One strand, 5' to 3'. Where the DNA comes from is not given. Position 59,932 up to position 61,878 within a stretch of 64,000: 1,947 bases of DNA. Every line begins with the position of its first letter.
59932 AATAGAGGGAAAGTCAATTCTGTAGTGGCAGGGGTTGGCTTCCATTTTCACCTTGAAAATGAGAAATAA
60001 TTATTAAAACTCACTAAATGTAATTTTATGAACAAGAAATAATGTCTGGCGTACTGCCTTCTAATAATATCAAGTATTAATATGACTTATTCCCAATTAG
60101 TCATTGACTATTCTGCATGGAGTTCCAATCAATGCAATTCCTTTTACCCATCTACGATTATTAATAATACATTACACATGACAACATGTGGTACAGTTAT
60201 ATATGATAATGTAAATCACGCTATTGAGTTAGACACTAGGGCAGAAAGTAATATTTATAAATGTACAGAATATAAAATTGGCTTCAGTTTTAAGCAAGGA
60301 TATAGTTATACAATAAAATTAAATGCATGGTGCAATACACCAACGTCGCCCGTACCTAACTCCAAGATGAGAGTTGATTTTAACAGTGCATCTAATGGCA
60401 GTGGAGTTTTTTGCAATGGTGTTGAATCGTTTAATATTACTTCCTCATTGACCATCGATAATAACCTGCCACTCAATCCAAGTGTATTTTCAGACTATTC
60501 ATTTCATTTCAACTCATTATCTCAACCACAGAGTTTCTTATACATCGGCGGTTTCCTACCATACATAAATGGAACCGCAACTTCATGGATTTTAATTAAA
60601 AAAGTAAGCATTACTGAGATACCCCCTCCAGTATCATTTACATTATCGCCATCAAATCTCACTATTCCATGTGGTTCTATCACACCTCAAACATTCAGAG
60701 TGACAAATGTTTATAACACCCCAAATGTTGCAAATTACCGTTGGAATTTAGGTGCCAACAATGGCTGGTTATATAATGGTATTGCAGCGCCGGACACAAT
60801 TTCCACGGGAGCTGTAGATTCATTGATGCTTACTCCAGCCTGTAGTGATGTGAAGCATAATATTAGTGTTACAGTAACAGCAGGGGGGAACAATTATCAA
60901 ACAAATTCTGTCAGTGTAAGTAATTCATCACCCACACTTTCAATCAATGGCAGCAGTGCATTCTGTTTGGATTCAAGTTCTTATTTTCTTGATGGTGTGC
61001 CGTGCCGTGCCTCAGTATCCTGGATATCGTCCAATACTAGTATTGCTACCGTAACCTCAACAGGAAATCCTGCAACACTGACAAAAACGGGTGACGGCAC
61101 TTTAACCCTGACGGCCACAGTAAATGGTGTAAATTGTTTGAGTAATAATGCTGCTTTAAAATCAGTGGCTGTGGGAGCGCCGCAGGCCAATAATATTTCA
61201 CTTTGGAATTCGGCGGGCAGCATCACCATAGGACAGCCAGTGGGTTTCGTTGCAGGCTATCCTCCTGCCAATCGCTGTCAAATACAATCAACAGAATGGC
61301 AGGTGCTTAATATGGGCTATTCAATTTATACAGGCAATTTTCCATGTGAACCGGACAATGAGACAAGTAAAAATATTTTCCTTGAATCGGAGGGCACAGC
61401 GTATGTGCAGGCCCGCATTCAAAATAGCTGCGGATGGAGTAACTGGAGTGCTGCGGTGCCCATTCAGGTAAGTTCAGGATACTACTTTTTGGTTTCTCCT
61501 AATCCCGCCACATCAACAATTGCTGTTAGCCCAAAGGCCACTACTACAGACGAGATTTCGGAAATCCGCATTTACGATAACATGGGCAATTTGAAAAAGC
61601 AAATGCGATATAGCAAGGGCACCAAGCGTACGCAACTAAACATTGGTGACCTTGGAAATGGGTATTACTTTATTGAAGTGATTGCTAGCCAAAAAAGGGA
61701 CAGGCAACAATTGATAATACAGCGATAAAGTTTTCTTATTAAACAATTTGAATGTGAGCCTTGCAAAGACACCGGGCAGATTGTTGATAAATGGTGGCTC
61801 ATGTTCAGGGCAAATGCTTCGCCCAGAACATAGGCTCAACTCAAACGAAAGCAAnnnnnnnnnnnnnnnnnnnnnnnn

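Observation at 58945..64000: Tandem cassettes of a small OM beta-barrel plus a T9SS-sorted variable-head surface protein, next to an XRE regulator in an AT-richer island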

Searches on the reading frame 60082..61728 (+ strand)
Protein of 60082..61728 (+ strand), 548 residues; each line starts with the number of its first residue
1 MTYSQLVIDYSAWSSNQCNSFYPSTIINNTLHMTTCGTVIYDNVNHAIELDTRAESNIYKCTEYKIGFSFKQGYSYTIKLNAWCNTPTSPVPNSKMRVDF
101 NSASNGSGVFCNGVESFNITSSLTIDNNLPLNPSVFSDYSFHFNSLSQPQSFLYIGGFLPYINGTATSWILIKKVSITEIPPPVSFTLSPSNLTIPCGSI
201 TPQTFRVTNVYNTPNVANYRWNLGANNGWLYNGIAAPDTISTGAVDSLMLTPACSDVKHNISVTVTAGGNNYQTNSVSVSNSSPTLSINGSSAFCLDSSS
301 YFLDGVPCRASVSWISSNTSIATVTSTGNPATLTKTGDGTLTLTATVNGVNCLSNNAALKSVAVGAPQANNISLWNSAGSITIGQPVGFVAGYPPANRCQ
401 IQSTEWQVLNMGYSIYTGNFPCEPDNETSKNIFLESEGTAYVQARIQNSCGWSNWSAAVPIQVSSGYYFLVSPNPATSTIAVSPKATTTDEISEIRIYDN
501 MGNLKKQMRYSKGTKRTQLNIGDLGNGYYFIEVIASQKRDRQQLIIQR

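Call 5: search_protein_families(library=pfam, proteins=[window:60082-61728:+], max_evalue=1)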
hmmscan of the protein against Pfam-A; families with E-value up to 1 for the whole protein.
window:60082-61728:+ (548 aa): 4 families
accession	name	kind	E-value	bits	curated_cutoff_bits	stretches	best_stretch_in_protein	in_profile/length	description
PF18962.6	Por_Secre_tail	-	1.4e-09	38.5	27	1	472-546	2-75/75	Secretion system C-terminal sorting domain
PF12951.13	PATR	-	0.038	14.5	27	1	333-345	1-13/30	Passenger-associated-transport-repeat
PF20578.4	aBig_2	-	0.043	14.1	27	1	310-348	35-72/89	Atrophied bacterial Ig domain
PF02368.24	Big_2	-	0.056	13.8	22.8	1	310-348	34-69/79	Bacterial Ig-like domain (group 2)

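Call 6: search_protein_families(library=ncbifam, proteins=[window:60082-61728:+], max_evalue=1)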
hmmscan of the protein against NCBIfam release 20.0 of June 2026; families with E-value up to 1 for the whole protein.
window:60082-61728:+ (548 aa): 3 families
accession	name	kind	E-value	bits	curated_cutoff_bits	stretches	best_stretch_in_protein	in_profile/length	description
TIGR04183.1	Por_Secre_tail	domain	1.6e-07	31.2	23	1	471-547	1-72/72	T9SS type A sorting domain-containing protein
TIGR02601.1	autotrns_rpt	repeat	0.037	13.9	19.85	1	332-347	1-15/32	beta strand repeat protein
NF033491.1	BA3454_fam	equivalog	0.047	13.3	40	1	261-275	4-18/43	BA3454 family stress response protein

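Call 11: find_encoding_contigs(protein=window:60082-61728:+, flank=10000, max_places=6)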
Protein window:60082-61728:+ (548 aa): no gene with exactly this product is on record in the collection.

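Call 27: find_homologous_proteins(query=window:60082-61728:+, max_evalue=0.00001)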
Query window:60082-61728:+ (548 aa): 84 proteins with E <= 0.00001 among 8000 candidates.
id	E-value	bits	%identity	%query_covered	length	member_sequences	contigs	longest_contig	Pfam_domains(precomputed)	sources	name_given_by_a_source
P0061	0.0e+0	1162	100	94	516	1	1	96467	PF18962.8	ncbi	-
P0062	1.5e-240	817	74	99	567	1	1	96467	PF18962.8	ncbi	-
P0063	1.5e-163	563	51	99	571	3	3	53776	PF18962.8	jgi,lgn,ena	jgi:hypothetical protein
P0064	8.7e-161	554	51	100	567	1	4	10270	PF18962.8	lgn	-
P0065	3.7e-160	552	50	100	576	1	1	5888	PF18962.8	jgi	jgi:hypothetical protein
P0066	3.1e-151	523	49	100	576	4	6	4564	PF18962.8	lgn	-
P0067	2.0e-144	500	49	100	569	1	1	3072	PF19408.6,PF18962.8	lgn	-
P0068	1.2e-137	478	47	100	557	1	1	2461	PF18962.8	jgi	jgi:hypothetical protein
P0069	1.6e-130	454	47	100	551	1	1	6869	PF18962.8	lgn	-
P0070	2.3e-129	450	48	100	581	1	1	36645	PF18962.8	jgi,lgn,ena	-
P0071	4.5e-128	446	54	74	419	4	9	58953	-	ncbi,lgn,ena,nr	ncbi:MAG: hypothetical protein JST63_07725 [Bacteroidetes bacterium]|nr:hypothetical protein [Bacter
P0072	5.0e-121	423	45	96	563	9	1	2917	PF18962.8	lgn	-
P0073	5.9e-117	409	47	90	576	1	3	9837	PF19408.6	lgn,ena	-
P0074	5.6e-113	396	45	97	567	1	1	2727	PF19408.6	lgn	-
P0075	2.9e-109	384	46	83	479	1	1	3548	PF18962.8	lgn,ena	-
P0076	3.2e-108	381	47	70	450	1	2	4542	PF18962.8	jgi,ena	-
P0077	3.7e-106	374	44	85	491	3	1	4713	PF18962.8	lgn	-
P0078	2.2e-103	365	48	67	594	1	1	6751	PF18962.8,PF20578.5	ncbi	-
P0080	4.6e-99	350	46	68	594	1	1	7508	PF18962.8,PF20578.5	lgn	-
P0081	3.5e-97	344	41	97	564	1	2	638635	PF18962.8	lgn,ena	-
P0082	1.6e-94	335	55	50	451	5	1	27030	PF18962.8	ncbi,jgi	-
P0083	2.5e-86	308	36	99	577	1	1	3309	PF18962.8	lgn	-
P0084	1.7e-85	306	37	99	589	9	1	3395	PF18962.8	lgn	-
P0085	2.5e-84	302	38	100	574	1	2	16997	PF19408.6,PF18962.8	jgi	jgi:hypothetical protein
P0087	4.5e-80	288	48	54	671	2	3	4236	PF02868.22,PF18962.8,PF01447.25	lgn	-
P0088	5.0e-78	281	57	37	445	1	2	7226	PF18962.8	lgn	-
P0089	3.3e-77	278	37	100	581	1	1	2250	PF19408.6,PF18962.8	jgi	jgi:hypothetical protein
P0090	4.9e-75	271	34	99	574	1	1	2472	PF18962.8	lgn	-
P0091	3.7e-74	268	54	44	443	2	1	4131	PF18962.8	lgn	-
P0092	4.3e-74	268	36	99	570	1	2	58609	PF18962.8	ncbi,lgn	-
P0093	2.2e-73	266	50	47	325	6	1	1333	PF19408.6,PF18962.8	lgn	-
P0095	1.4e-70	256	53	42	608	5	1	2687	PF05572.20,PF18962.8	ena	-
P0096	3.2e-68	249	39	81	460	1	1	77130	PF18962.8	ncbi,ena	-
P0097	5.8e-68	248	35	99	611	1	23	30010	PF18962.8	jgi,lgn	jgi:hypothetical protein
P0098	1.6e-65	240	46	50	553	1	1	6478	PF26182.1,PF18962.8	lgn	-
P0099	2.4e-65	239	48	48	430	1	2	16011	PF18962.8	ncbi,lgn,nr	ncbi:MAG: T9SS type A sorting domain-containing protein [Bacteroidetes bacterium]|nr:T9SS type A sor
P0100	2.2e-59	219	39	73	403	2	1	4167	PF18962.8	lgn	-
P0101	6.4e-59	218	32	97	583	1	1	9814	PF18962.8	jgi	jgi:Secretion system C-terminal sorting domain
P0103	5.8e-57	211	34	99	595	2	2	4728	PF18962.8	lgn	-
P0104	5.7e-56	208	31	99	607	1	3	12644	PF18962.8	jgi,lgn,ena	-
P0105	2.0e-55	206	33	100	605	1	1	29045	PF18962.8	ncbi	ncbi:MAG: T9SS type A sorting domain-containing protein [Ginsengibacter sp.]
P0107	1.3e-54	204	33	100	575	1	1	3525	PF19408.6,PF18962.8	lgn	-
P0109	8.7e-53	198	33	98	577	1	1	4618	PF18962.8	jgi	jgi:hypothetical protein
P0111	1.2e-51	194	34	98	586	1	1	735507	PF18962.8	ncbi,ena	-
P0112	9.9e-51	191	32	89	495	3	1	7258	PF19408.6,PF18962.8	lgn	-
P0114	2.7e-50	189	29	100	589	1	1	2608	PF18962.8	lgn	-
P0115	7.7e-48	181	33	100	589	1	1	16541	PF18962.8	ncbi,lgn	-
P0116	1.0e-46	178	32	98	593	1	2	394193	PF18962.8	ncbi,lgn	ncbi:MAG: T9SS type A sorting domain-containing protein [Chitinophagaceae bacterium]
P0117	1.7e-46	177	31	98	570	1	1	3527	PF18962.8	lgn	-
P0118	6.9e-46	175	32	98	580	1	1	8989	PF18962.8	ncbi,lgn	ncbi:MAG: T9SS type A sorting domain-containing protein [Ginsengibacter sp.]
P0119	5.6e-37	146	29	98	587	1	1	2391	PF18962.8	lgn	-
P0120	1.0e-36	145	34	69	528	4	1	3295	PF18962.8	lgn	-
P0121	5.1e-36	142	32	99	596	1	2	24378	PF18962.8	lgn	-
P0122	9.5e-36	141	31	96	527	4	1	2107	PF18962.8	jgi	jgi:hypothetical protein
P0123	2.9e-35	140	33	69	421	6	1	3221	PF18962.8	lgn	-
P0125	4.6e-32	129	32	64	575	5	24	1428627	PF19408.6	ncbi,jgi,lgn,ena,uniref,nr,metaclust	ncbi:MAG: hypothetical protein J0G98_01640 [Terrimonas ferruginea]|uniref:hypothetical protein n=1 T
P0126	3.6e-31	126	33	71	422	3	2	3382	PF18962.8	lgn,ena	-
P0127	8.5e-30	122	29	94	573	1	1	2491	PF19408.6,PF18962.8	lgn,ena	-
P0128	1.6e-28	118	35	49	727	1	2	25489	PF13365.13,PF18962.8,PF02368.25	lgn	-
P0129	2.9e-27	113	32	48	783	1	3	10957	PF18962.8,PF00082.28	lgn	-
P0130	4.0e-26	110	31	52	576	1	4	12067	PF18962.8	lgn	-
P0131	1.1e-20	92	31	62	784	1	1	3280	PF18962.8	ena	-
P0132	4.5e-19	86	28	66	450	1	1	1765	PF18962.8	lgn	-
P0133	3.1e-18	84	27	98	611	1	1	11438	PF18962.8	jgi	jgi:hypothetical protein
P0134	1.1e-15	75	26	64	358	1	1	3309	PF18962.8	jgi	jgi:hypothetical protein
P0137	1.0e-12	65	28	59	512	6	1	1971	PF18962.8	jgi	jgi:hypothetical protein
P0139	1.3e-11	62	31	38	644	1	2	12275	PF18962.8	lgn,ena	-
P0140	2.6e-11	61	31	50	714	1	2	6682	PF13365.13,PF18962.8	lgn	-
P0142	2.7e-9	54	26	67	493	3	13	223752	PF19408.6,PF18962.8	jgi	jgi:hypothetical protein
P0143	1.0e-7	49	26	50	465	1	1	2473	PF18962.8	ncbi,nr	ncbi:MAG: T9SS type A sorting domain-containing protein [Chitinophagaceae bacterium]|nr:MAG: T9SS ty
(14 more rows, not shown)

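Call 31: search_protein_families(library=pfam, proteins=[P0062, P0063, P0067, P0085, P0078, P0125, P0098, P0087], max_evalue=0.01)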
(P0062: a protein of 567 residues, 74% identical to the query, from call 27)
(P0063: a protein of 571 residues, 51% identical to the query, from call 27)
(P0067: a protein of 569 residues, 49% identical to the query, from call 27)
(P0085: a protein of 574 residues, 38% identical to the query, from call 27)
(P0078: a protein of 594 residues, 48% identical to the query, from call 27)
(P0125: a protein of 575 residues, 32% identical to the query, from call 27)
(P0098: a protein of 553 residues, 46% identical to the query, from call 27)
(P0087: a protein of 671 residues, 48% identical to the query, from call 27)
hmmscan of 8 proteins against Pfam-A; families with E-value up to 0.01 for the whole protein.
P0062 (567 aa): 1 family
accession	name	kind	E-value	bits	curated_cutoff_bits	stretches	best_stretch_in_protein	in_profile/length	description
PF18962.6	Por_Secre_tail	-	1.5e-09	38.4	27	1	491-565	2-75/75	Secretion system C-terminal sorting domain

P0063 (571 aa): 1 family
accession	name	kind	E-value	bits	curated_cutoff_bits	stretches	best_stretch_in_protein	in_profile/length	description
PF18962.6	Por_Secre_tail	-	8.6e-11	42.4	27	1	496-569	3-75/75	Secretion system C-terminal sorting domain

P0067 (569 aa): 2 families
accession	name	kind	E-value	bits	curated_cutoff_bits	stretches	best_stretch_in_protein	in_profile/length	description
PF19408.5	PKD_6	-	6.4e-14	52.5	25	1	393-465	7-75/82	PKD-like domain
PF18962.6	Por_Secre_tail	-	6.3e-12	46.1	27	1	485-567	1-75/75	Secretion system C-terminal sorting domain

P0085 (574 aa): 2 families
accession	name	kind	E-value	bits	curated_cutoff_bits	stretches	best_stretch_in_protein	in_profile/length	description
PF18962.6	Por_Secre_tail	-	3.4e-12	46.9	27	1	493-572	1-75/75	Secretion system C-terminal sorting domain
PF19408.5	PKD_6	-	1.1e-11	45.3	25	1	401-477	7-81/82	PKD-like domain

P0078 (594 aa): 3 families
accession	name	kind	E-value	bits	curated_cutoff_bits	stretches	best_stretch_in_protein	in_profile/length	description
PF18962.6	Por_Secre_tail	-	1.1e-11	45.3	27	1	519-592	3-75/75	Secretion system C-terminal sorting domain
PF20578.4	aBig_2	-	5.8e-06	26.5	27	1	357-408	36-86/89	Atrophied bacterial Ig domain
PF02368.24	Big_2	-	0.0094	16.3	22.8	0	357-395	35-70/79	Bacterial Ig-like domain (group 2)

P0125 (575 aa): 2 families
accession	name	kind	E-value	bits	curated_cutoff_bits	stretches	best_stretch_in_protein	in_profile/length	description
PF19408.5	PKD_6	-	1.1e-06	29.3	25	1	409-477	10-77/82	PKD-like domain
PF25117.1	Agd3_C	-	0.0078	16.4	27.5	0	373-414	11-52/67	Agd3 C-terminal domain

P0098 (553 aa): 2 families
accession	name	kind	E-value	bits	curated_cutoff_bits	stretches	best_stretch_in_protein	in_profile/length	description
PF18962.6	Por_Secre_tail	-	5e-09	36.8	27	1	471-551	3-75/75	Secretion system C-terminal sorting domain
PF13365.12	Trypsin_2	-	0.00018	22.7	27.6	1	64-219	2-143/144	Trypsin-like peptidase domain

P0087 (671 aa): 3 families
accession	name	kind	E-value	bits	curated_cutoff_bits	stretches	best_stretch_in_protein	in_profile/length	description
PF02868.21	Peptidase_M4_C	-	2.6e-37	128.7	24.4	1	238-403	6-165/165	Thermolysin metallopeptidase, alpha-helical domain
PF01447.24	Peptidase_M4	-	6.2e-31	108.2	22.4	1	77-226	5-144/145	Thermolysin metallopeptidase, catalytic domain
PF18962.6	Por_Secre_tail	-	7.4e-14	52.2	27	1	596-669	3-75/75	Secretion system C-terminal sorting domain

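Call 54: find_encoding_contigs(protein=P0063, flank=4000, max_places=2)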
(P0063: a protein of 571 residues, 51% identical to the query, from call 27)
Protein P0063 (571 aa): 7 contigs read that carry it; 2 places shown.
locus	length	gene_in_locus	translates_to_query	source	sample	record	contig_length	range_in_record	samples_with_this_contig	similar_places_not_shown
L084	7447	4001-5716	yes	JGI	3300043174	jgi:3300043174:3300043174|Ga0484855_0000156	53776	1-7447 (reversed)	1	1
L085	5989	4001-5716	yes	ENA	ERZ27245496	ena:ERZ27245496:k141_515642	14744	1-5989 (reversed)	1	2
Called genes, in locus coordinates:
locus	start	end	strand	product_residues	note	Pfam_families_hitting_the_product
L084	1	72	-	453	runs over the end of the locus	PF00128:Alpha-amylase, PF16657:Malt_amylase_C, PF23915:SusG_C (weak)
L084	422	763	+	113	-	PF13237:Fer4_10 (faint), PF00037:Fer4 (faint), PF12797:Fer4_2 (faint), PF12837:Fer4_6 (faint), PF14697:Fer4_21, PF12838:Fer4_7, PF13484:Fer4_16 (faint)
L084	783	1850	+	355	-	PF01855:POR_N, PF17147:PFOR_II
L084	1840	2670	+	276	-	PF02775:TPP_enzyme_C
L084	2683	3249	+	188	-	PF01558:POR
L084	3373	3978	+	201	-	-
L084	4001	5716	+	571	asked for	PF18962:Por_Secre_tail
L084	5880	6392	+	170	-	PF13518:HTH_28 (faint)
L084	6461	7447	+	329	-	?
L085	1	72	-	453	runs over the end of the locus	PF00128:Alpha-amylase, PF16657:Malt_amylase_C, PF23915:SusG_C (weak)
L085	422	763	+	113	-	PF13237:Fer4_10 (faint), PF00037:Fer4 (faint), PF12797:Fer4_2 (faint), PF12837:Fer4_6 (faint), PF14697:Fer4_21, PF12838:Fer4_7, PF13484:Fer4_16 (faint)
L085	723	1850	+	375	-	PF01855:POR_N, PF17147:PFOR_II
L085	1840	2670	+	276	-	PF02775:TPP_enzyme_C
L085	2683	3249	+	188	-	PF01558:POR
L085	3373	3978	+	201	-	-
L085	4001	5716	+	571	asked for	PF18962:Por_Secre_tail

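Call 55: find_encoding_contigs(protein=P0081, flank=4000, max_places=2)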
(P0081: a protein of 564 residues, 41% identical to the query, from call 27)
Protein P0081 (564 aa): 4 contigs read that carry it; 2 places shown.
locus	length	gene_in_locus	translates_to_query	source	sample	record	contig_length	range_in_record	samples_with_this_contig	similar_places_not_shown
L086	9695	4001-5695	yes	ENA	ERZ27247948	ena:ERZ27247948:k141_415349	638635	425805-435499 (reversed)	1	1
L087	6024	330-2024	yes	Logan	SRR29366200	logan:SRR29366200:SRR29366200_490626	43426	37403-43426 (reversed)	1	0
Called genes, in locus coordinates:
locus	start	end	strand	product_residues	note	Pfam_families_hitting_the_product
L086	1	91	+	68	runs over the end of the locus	-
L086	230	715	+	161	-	PF07638:Sigma70_ECF (weak), PF04542:Sigma70_r2, PF08281:Sigma70_r4_2, PF04545:Sigma70_r4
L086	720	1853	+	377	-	PF13490:zf-HC2 (faint)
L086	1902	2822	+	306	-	PF13568:OMP_b-brl_2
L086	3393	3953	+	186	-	-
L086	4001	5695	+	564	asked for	PF18962:Por_Secre_tail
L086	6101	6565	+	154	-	PF03734:YkuD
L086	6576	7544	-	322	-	PF00561:Abhydrolase_1 (weak), PF12146:Hydrolase_4, PF12697:Abhydrolase_6 (weak)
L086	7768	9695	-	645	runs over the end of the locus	PF16177:ACAS_N, PF00501:AMP-binding, PF13193:AMP-binding_C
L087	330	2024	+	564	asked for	PF18962:Por_Secre_tail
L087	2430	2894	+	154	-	PF03734:YkuD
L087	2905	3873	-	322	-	PF00561:Abhydrolase_1 (weak), PF12146:Hydrolase_4, PF12697:Abhydrolase_6 (weak)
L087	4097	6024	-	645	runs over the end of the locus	PF16177:ACAS_N, PF00501:AMP-binding, PF13193:AMP-binding_C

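Call 56: find_encoding_contigs(protein=P0116, flank=4000, max_places=2)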
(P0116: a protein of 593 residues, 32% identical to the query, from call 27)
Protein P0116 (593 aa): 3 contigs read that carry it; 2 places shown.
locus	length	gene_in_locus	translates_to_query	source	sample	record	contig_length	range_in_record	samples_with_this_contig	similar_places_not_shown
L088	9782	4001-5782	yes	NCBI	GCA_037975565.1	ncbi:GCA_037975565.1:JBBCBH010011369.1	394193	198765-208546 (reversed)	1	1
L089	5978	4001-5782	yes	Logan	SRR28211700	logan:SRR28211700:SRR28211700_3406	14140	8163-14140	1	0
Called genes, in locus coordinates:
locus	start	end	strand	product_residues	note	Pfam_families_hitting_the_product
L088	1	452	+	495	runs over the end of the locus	PF18962:Por_Secre_tail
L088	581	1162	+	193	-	-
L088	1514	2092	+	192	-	-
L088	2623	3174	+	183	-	-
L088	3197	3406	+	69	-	-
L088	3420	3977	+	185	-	PF13505:OMP_b-brl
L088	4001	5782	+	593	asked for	PF18962:Por_Secre_tail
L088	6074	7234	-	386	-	PF08450:SGL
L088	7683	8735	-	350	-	PF08450:SGL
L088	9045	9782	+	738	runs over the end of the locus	PF06452:CBM9_1, PF22244:GCE_fung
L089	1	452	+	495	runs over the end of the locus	PF18962:Por_Secre_tail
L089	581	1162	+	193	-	-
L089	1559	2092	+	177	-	-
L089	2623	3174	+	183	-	-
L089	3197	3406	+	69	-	-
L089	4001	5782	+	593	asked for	PF18962:Por_Secre_tail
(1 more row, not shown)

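Call 57: find_encoding_contigs(protein=P0125, flank=4000, max_places=2)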
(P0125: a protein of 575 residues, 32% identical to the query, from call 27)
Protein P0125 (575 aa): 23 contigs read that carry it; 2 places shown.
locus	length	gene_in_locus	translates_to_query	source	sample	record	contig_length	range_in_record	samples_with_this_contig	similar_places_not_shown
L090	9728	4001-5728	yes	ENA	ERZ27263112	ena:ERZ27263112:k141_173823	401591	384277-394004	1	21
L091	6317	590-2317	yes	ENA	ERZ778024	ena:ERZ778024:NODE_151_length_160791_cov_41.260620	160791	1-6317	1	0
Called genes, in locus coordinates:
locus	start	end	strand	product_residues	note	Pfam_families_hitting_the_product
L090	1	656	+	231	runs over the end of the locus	PF00574:CLP_protease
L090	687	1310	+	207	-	PF00574:CLP_protease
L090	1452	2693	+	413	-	PF06689:zf-C4_ClpX, PF00493:MCM (weak), PF00004:AAA, PF07724:AAA_2, PF07728:AAA_5 (weak), PF13401:AAA_22 (faint), PF10431:ClpB_D2-small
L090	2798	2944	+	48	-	-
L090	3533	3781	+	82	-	PF01541:GIY-YIG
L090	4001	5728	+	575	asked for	PF19408:PKD_6 (weak)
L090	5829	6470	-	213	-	PF13648:Lipocalin_4 (faint)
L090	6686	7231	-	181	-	-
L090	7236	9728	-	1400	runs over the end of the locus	PF20148:DUF6531, PF25023:TEN_YD-shell, PF05593:RHS_repeat (weak), PF25023:TEN_YD-shell (weak), PF05593:RHS_repeat (weak), PF25023:TEN_YD-shell, PF05593:RHS_repeat (weak), PF14412:AHH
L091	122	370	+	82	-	PF01541:GIY-YIG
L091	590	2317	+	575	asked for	PF19408:PKD_6 (weak)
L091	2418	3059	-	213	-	PF13648:Lipocalin_4 (faint)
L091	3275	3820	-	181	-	-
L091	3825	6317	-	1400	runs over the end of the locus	PF20148:DUF6531, PF25023:TEN_YD-shell, PF05593:RHS_repeat (weak), PF25023:TEN_YD-shell (weak), PF05593:RHS_repeat (weak), PF25023:TEN_YD-shell, PF05593:RHS_repeat (weak), PF14412:AHH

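Call 58: find_encoding_contigs(protein=P0097, flank=4000, max_places=2)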
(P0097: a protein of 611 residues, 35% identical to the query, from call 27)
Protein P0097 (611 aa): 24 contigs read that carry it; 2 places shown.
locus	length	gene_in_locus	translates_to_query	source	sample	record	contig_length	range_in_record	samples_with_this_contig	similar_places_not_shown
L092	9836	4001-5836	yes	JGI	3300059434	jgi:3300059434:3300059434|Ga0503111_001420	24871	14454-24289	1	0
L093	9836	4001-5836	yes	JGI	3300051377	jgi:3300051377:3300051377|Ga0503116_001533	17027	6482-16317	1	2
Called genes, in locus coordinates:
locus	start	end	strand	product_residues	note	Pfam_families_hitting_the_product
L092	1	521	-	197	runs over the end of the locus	-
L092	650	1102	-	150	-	-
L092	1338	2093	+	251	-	-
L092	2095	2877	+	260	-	PF06439:3keto-disac_hyd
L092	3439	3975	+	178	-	-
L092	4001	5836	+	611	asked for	PF18962:Por_Secre_tail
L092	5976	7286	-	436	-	PF00275:EPSP_synthase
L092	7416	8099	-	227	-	PF14123:DUF4290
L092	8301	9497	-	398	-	PF18962:Por_Secre_tail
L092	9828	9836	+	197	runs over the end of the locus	?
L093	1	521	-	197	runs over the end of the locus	-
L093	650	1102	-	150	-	-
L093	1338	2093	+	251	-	-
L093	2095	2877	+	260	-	PF06439:3keto-disac_hyd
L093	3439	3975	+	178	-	-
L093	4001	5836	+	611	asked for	PF18962:Por_Secre_tail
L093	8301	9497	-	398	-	PF18962:Por_Secre_tail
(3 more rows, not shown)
